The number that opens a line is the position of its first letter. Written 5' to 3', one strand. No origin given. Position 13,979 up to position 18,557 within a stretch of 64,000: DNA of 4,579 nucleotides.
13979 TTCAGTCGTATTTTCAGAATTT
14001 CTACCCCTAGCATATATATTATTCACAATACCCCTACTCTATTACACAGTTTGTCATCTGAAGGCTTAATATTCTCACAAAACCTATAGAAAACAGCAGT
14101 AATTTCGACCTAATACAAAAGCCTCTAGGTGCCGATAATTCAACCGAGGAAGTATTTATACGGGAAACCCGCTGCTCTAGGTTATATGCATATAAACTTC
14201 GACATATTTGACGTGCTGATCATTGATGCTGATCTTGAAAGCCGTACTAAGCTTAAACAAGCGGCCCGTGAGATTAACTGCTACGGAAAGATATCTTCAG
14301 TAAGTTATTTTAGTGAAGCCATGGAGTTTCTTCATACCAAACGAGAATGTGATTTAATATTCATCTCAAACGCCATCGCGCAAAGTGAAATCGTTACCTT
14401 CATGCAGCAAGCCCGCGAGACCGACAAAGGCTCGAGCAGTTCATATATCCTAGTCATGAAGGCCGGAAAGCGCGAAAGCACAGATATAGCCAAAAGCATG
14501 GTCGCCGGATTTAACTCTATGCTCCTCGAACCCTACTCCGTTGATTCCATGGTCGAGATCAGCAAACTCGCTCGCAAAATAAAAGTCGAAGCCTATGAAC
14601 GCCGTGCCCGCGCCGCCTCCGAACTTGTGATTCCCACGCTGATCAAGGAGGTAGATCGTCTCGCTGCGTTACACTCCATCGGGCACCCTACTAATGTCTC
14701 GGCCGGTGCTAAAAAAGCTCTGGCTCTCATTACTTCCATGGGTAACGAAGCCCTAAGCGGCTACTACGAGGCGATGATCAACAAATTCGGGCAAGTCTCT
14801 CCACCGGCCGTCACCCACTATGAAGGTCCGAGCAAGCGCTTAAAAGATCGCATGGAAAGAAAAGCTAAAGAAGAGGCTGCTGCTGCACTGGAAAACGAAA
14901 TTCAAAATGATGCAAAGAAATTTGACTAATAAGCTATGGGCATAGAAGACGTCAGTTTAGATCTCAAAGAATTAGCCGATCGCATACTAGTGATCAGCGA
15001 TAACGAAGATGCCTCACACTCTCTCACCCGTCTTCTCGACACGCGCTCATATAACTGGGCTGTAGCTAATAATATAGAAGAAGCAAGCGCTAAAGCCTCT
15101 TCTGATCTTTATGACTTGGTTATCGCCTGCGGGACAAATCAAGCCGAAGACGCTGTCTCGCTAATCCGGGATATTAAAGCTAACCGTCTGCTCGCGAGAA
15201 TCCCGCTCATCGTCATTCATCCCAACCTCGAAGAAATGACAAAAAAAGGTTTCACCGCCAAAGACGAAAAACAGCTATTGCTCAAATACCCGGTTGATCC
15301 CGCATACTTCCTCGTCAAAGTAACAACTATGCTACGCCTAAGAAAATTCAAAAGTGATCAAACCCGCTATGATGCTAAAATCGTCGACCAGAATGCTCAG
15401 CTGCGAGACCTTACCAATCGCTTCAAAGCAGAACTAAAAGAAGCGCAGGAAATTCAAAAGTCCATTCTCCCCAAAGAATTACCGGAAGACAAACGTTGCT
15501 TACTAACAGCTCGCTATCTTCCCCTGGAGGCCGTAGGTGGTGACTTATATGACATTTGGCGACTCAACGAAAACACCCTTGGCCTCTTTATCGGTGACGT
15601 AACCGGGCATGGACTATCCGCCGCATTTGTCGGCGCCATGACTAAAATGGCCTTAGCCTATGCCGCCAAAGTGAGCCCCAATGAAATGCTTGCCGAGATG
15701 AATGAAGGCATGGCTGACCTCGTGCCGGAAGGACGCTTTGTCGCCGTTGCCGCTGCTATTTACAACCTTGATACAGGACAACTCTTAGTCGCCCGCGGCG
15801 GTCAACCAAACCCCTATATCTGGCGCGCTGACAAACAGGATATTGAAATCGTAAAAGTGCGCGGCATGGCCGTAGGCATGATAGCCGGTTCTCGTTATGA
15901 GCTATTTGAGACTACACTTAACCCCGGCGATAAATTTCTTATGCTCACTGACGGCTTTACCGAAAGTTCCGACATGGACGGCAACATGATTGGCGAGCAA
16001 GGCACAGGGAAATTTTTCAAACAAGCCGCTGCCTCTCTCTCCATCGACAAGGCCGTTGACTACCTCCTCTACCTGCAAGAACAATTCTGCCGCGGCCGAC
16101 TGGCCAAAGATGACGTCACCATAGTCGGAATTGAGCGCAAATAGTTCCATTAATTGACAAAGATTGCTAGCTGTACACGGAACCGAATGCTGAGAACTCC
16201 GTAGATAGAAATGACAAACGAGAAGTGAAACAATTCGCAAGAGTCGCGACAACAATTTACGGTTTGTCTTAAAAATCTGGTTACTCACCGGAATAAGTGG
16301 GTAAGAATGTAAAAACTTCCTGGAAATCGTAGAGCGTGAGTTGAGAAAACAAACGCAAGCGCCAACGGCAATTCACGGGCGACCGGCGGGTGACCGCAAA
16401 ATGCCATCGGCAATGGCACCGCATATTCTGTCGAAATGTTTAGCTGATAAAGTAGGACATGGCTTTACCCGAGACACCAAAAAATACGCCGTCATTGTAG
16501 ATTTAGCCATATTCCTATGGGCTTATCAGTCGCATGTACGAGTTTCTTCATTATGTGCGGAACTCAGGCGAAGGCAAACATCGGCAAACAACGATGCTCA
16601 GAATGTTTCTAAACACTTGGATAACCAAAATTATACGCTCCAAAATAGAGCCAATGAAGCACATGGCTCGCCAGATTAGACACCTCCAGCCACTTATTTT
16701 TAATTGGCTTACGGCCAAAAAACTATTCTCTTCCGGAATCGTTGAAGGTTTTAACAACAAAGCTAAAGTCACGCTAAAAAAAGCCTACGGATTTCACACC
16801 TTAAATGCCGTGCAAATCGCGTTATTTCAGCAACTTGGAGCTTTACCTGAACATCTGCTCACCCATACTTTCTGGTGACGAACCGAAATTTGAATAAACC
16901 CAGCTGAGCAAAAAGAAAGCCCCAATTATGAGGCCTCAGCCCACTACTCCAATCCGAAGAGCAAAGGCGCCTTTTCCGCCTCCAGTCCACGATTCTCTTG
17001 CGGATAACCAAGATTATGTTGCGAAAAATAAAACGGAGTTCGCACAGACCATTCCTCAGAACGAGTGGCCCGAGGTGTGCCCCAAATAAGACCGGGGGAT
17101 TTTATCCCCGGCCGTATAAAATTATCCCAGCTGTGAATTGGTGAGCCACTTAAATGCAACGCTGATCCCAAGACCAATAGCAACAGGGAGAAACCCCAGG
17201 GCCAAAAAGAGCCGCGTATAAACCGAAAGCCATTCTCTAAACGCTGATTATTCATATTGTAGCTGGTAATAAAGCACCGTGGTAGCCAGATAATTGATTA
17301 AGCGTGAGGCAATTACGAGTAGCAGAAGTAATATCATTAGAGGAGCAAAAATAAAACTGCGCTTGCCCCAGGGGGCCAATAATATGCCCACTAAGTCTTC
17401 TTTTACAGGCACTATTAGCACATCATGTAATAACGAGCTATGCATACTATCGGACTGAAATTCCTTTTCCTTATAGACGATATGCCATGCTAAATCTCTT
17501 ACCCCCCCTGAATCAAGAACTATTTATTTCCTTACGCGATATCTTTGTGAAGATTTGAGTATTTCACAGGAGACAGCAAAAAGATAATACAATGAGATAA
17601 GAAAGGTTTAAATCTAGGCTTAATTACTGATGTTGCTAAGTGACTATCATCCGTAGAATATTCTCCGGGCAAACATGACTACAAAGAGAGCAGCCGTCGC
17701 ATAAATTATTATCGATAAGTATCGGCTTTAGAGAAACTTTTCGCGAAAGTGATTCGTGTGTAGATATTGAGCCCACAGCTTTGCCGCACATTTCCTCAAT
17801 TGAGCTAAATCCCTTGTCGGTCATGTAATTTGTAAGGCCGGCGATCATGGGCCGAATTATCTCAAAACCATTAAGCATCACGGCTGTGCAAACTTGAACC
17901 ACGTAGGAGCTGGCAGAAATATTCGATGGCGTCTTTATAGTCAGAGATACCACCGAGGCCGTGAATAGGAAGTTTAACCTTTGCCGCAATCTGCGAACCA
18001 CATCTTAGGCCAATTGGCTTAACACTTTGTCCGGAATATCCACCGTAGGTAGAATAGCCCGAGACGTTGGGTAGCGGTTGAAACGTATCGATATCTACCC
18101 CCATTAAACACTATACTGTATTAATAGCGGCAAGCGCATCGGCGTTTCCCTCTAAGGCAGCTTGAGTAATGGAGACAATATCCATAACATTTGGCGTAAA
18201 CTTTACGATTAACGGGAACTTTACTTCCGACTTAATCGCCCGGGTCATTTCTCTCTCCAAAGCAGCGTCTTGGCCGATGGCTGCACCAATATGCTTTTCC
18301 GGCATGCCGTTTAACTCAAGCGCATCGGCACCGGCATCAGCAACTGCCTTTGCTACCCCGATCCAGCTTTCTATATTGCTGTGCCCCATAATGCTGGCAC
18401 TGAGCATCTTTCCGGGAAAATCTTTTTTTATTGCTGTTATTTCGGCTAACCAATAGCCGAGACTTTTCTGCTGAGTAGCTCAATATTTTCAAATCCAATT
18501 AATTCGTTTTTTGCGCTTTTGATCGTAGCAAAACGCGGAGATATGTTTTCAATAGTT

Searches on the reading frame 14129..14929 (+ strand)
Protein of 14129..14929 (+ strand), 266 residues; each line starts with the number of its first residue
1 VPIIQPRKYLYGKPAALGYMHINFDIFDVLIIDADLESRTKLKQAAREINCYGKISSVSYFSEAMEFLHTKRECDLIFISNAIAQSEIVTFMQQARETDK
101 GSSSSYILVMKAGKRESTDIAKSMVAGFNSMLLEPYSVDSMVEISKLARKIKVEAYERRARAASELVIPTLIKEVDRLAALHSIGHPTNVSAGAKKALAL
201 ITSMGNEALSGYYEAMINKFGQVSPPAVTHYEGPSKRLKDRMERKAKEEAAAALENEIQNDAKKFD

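Call 45: search_protein_families(library=pfam, proteins=[window:14129-14929:+], max_evalue=0.00001)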
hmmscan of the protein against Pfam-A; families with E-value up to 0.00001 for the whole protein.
window:14129-14929:+ (266 aa): 0 families

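Call 77: search_protein_families(library=padloc, proteins=[window:14129-14929:+], max_evalue=0.01)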
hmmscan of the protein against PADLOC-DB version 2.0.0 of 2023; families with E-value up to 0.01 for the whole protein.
window:14129-14929:+ (266 aa): 1 family
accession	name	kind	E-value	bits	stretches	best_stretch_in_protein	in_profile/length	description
PDLC01406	Cas11a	-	0.0039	15.8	1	80-158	25-96/107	CAS-I-A; effector_SS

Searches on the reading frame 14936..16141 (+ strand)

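Call 61: search_protein_families(library=pfam, proteins=[window:14936-16141:+], max_evalue=0.01)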
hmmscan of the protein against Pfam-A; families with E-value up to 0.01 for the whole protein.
window:14936-16141:+ (402 aa): 1 family
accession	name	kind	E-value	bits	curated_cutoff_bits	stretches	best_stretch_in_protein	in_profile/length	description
PF07228.17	SpoIIE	-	3.3e-38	132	25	1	212-401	2-191/192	Stage II sporulation protein E (SpoIIE)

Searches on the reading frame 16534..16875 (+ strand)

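Call 61: search_protein_families(library=pfam, proteins=[window:16534-16875:+], max_evalue=0.01)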
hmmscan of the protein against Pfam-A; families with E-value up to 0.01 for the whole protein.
window:16534-16875:+ (114 aa): 1 family
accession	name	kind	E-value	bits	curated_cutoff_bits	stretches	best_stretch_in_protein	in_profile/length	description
PF01610.23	DDE_Tnp_ISL3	-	3.8e-15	56.8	23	1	18-94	163-237/240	Transposase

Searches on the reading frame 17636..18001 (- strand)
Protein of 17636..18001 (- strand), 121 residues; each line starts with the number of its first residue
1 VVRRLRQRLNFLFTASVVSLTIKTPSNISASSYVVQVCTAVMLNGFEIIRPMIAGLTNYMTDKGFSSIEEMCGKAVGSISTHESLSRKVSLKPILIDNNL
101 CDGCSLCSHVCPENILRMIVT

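Call 61: search_protein_families(library=pfam, proteins=[window:17636-18001:-], max_evalue=0.01)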
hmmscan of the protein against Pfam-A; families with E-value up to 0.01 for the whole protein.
window:17636-18001:- (121 aa): 7 families
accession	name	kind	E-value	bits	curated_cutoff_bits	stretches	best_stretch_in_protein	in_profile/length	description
PF00037.32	Fer4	-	2.1e-05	24.6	21.1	1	95-116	2-23/24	4Fe-4S binding domain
PF14697.11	Fer4_21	-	6.5e-05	23.4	35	1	94-118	34-59/59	4Fe-4S dicluster domain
PF12837.12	Fer4_6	-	0.00013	22.1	25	1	94-115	2-23/24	4Fe-4S binding domain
PF13237.11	Fer4_10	-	0.0011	19.3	25.5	1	94-113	2-21/53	4Fe-4S dicluster domain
PF12797.12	Fer4_2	-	0.0017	18.6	24.5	1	93-113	2-22/22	4Fe-4S binding domain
PF12838.12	Fer4_7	-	0.002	19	27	1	96-115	33-52/52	4Fe-4S dicluster domain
PF13187.11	Fer4_9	-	0.0055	17.1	27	1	91-115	34-51/52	4Fe-4S dicluster domain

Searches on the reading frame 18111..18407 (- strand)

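Call 61: search_protein_families(library=pfam, proteins=[window:18111-18407:-], max_evalue=0.01)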
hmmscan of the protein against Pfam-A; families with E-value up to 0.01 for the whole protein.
window:18111-18407:- (98 aa): 1 family
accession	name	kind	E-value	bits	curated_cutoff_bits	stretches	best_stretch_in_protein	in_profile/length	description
PF01180.27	DHO_dh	-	4e-10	39.8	27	1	4-97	99-191/291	Dihydroorotate dehydrogenase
